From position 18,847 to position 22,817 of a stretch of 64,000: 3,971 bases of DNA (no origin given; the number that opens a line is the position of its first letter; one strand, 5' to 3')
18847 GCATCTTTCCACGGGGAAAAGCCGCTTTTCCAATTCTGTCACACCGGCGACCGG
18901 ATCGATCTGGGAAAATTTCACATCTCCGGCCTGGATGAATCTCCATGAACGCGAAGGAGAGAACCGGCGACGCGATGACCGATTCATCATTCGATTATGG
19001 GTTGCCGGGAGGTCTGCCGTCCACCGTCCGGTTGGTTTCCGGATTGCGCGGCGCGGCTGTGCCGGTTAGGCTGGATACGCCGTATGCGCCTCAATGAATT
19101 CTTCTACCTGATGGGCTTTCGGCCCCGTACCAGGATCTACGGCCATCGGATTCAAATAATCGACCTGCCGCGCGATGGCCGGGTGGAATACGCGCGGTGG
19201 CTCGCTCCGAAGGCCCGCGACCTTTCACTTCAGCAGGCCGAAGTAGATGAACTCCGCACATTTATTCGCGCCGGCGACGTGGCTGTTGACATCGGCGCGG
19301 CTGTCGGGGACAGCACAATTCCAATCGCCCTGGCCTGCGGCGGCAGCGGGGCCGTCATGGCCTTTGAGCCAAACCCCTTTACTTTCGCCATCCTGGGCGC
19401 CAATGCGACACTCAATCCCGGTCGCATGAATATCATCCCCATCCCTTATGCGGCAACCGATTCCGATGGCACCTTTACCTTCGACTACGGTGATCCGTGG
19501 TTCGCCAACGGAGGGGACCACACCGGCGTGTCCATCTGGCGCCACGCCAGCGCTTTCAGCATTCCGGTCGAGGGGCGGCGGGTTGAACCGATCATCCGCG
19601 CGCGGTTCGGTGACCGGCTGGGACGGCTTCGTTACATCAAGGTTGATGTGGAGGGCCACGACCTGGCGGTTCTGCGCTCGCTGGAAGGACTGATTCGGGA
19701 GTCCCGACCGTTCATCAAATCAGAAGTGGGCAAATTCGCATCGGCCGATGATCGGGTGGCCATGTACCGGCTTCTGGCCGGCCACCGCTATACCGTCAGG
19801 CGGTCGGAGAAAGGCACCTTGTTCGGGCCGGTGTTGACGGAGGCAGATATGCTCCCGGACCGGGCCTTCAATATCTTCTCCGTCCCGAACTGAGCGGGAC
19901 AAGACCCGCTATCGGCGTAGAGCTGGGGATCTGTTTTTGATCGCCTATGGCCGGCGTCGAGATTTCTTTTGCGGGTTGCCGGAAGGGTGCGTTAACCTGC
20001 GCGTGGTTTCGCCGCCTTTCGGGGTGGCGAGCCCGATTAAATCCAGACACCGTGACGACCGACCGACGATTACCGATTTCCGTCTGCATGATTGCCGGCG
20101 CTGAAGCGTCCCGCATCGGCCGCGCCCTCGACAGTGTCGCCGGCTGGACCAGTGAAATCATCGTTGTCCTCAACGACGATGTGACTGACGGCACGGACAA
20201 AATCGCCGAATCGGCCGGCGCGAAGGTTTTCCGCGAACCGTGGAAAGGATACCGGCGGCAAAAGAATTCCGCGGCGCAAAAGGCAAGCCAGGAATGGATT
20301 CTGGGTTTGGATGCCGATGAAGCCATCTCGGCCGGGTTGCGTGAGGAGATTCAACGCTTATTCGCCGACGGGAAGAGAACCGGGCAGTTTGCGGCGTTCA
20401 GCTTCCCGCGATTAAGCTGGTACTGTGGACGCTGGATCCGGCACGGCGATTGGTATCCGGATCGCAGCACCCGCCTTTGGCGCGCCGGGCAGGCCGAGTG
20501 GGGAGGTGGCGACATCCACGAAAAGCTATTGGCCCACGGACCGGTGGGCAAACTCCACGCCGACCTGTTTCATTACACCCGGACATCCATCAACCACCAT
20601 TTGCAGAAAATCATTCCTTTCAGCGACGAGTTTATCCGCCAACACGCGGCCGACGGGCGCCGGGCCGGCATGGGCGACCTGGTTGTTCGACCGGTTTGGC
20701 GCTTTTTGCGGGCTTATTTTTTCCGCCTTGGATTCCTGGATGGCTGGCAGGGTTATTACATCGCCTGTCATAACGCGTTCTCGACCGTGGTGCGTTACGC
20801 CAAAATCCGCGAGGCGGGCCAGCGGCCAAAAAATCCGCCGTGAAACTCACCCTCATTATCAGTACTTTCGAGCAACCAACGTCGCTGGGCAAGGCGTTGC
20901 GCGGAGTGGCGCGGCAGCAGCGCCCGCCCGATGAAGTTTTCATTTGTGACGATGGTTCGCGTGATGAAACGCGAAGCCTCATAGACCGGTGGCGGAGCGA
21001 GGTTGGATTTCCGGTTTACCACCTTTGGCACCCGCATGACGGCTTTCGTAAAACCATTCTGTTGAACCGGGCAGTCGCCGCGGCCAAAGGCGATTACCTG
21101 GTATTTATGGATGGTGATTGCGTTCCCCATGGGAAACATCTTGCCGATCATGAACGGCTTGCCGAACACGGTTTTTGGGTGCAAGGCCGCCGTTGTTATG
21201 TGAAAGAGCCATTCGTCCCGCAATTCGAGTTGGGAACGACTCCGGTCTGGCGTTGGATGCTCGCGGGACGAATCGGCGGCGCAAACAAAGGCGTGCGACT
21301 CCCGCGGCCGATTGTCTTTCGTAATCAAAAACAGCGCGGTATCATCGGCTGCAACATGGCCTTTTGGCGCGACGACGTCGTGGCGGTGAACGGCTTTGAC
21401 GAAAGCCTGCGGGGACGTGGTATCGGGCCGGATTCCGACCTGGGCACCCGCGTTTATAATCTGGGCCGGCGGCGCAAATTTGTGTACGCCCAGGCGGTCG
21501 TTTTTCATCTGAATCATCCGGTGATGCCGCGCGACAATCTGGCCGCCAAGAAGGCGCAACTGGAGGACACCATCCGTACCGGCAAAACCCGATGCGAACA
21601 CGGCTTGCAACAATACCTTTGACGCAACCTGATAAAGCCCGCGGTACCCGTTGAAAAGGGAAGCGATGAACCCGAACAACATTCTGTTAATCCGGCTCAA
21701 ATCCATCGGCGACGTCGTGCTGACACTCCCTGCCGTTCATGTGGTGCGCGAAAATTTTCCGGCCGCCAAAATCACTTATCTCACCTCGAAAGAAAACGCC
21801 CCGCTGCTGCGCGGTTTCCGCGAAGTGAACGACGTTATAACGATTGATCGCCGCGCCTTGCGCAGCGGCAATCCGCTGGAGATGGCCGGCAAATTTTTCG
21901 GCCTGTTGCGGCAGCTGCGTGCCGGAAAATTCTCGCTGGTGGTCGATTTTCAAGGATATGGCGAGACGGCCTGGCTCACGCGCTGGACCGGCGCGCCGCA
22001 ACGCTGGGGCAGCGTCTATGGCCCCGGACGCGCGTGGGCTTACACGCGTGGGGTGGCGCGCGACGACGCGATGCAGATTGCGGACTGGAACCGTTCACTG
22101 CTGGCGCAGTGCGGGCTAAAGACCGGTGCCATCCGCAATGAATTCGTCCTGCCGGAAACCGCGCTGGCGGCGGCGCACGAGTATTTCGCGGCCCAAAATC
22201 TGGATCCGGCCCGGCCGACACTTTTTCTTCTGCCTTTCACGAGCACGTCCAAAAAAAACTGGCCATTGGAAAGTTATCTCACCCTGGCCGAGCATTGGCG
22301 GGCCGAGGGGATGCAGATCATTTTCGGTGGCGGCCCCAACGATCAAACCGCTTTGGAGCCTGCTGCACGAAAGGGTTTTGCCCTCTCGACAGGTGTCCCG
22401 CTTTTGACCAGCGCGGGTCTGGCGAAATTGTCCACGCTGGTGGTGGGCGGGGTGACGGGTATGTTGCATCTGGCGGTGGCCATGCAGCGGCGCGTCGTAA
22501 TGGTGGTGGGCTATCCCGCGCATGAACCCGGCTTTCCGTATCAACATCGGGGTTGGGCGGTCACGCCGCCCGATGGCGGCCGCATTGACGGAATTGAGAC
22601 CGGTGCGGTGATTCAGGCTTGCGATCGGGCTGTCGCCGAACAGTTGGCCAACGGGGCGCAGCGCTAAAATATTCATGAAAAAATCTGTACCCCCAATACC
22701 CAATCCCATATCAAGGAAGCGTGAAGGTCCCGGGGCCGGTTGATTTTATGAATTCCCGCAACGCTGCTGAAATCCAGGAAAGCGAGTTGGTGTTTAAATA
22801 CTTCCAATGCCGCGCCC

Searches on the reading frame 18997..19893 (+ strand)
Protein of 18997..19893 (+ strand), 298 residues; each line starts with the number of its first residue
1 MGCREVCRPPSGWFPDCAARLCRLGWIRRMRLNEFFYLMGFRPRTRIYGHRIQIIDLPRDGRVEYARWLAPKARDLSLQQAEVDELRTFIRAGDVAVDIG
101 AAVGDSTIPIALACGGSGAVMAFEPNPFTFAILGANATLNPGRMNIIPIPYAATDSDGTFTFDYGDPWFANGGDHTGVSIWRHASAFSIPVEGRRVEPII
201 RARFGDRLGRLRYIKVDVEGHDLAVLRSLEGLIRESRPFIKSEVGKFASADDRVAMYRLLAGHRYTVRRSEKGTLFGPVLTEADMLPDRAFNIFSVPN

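Call 78: search_protein_families(library=pfam, proteins=[window:18997-19893:+], max_evalue=0.001)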
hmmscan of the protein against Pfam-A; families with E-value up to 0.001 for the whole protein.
window:18997-19893:+ (298 aa): 2 families
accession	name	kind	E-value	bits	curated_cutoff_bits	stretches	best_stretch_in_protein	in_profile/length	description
PF05050.19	Methyltransf_21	-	4.7e-15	56.6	22.7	1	98-257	1-165/173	Methyltransferase FkbM domain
PF02475.24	TRM5-TYW2_MTfase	-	0.0001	22.7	28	1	82-150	26-93/164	TRM5/TYW2 methyltransferase domain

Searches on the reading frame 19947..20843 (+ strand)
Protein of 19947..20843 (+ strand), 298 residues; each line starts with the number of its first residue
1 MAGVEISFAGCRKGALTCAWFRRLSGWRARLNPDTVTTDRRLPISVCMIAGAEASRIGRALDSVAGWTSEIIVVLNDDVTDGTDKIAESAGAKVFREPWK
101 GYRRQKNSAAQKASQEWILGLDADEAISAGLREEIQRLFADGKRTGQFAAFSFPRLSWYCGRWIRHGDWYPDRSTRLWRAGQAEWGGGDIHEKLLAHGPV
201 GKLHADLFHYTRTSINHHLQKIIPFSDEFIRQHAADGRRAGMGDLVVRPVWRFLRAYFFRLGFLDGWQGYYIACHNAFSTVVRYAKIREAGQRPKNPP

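Call 78: search_protein_families(library=pfam, proteins=[window:19947-20843:+], max_evalue=0.001)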
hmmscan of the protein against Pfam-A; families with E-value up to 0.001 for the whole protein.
window:19947-20843:+ (298 aa): 2 families
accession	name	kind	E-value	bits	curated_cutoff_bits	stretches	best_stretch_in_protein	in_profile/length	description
PF00535.33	Glycos_transf_2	-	9e-14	52.2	23.3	1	45-144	1-108/168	Glycosyl transferase family 2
PF13704.12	Glyco_tranf_2_4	-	0.00021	22.1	27.5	1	53-126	3-83/98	Glycosyl transferase family 2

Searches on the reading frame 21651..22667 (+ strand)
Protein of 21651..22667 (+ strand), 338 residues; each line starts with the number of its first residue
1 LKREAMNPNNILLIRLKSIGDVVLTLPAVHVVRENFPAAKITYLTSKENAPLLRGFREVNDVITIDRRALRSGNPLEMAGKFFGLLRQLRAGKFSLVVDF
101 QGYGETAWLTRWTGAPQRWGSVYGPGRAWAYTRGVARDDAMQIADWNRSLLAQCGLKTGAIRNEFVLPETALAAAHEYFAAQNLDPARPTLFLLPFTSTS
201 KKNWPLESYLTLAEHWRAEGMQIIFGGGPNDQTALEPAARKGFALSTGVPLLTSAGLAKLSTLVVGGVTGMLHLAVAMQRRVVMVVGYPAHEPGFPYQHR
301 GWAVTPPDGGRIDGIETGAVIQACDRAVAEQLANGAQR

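Call 78: search_protein_families(library=pfam, proteins=[window:21651-22667:+], max_evalue=0.001)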
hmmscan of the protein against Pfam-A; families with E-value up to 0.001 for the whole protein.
window:21651-22667:+ (338 aa): 1 family
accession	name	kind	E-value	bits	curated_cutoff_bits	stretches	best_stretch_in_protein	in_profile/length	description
PF01075.23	Glyco_transf_9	-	3.2e-22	79.5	22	1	85-298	4-221/247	Glycosyltransferase family 9 (heptosyltransferase)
